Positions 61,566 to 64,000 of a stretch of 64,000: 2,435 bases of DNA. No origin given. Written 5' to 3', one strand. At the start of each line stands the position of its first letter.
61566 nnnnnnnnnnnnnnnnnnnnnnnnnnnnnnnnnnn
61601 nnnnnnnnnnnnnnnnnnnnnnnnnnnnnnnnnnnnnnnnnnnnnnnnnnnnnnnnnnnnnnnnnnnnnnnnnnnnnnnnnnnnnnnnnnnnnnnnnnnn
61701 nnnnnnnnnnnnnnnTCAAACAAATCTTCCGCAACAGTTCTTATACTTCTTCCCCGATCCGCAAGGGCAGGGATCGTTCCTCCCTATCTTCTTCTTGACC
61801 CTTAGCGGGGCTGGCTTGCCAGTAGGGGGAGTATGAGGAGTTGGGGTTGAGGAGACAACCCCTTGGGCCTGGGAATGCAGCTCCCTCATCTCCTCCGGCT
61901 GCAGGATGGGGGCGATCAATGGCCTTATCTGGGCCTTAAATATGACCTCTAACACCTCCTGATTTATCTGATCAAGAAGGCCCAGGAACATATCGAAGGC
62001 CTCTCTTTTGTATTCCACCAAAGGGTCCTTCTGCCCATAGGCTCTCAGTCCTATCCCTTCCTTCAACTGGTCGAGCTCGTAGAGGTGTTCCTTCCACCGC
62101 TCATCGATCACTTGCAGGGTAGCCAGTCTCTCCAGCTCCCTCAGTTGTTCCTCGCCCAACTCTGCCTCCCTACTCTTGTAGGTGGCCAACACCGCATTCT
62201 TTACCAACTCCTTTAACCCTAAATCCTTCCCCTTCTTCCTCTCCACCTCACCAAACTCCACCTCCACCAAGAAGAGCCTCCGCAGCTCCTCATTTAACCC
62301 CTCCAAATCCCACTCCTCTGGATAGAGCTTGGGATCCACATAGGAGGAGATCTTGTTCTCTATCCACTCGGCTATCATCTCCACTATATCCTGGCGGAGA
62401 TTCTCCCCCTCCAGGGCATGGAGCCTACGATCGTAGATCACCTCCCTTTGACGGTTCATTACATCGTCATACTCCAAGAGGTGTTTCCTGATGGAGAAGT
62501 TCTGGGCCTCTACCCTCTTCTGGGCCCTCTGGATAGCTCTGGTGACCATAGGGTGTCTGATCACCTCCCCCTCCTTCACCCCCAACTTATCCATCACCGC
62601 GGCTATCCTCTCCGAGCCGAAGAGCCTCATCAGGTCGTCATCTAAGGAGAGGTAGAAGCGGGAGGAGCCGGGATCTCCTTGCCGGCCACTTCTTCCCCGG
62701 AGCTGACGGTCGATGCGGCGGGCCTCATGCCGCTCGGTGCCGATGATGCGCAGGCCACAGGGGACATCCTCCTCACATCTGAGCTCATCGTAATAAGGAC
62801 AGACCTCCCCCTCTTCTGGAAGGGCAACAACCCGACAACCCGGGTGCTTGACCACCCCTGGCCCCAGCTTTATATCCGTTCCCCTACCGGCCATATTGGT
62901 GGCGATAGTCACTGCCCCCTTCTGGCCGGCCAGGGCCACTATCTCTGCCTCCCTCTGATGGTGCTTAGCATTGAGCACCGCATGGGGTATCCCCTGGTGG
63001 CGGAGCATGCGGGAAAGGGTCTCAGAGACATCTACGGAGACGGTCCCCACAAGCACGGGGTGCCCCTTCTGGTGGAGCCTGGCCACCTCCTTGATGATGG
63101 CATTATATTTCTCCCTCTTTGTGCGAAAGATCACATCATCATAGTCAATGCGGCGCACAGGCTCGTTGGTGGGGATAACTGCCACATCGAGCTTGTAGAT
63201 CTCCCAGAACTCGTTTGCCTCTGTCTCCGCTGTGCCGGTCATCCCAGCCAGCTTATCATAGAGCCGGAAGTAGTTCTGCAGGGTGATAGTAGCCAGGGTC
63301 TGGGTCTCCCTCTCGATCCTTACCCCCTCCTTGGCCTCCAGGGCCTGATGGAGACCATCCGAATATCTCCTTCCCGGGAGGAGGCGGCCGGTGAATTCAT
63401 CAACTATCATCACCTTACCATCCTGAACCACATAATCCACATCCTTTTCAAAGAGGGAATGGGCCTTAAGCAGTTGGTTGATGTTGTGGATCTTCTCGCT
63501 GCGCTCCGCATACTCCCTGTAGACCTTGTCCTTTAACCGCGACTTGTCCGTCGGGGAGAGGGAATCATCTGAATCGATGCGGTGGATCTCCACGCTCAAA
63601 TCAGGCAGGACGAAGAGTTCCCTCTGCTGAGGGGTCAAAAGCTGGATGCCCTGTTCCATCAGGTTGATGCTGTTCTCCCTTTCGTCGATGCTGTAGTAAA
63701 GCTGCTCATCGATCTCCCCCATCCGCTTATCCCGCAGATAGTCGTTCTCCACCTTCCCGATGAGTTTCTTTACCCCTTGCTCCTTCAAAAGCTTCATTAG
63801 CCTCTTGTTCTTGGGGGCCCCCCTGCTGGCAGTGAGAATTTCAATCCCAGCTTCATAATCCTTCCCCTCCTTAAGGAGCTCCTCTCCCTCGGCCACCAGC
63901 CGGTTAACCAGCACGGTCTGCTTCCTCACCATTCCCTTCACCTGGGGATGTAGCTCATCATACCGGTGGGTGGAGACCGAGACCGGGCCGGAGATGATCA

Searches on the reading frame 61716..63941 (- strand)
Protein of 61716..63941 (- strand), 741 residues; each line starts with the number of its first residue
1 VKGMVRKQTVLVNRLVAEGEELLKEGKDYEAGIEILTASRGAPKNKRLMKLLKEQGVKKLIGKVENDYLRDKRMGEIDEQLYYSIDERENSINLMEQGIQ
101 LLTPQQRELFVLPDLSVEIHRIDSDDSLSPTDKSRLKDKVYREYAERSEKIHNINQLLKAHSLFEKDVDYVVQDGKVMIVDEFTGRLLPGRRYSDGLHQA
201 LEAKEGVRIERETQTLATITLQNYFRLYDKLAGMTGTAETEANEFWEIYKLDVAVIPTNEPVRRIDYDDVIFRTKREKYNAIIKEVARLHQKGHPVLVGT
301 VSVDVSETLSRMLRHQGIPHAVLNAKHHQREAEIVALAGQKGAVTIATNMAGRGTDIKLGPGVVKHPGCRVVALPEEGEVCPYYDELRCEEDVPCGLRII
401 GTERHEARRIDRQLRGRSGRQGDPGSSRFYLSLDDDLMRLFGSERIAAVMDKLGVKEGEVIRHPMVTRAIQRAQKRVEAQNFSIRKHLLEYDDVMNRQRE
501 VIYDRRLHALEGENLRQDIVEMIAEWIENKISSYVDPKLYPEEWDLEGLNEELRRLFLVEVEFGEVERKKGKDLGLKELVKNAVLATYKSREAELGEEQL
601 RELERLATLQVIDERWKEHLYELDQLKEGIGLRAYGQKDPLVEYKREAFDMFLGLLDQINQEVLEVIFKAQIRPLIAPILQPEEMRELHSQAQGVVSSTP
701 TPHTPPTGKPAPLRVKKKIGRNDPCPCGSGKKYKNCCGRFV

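Call 75: search_protein_families(library=pfam, proteins=[window:61716-63941:-], max_evalue=0.00001)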
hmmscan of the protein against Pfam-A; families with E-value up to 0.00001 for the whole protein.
window:61716-63941:- (741 aa): 5 families
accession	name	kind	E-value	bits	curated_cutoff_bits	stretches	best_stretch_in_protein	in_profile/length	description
PF21090.3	P-loop_SecA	-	1.2e-80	270.4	27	1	261-458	1-205/205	SecA P-loop domain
PF07516.18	SecA_SW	-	4.5e-71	239.5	26.7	1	460-671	1-200/200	SecA Wing and Scaffold domain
PF01043.26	SecA_PP_bind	-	5.4e-31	107.9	23.5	1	71-202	10-110/110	SecA preprotein cross-linking domain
PF07517.20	SecA_DEAD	-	6.7e-19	68.7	24.6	1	150-246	230-290/290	SecA DEAD-like domain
PF02810.21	SEC-C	-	6.8e-10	39.1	20.4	1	721-739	1-19/19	SEC-C motif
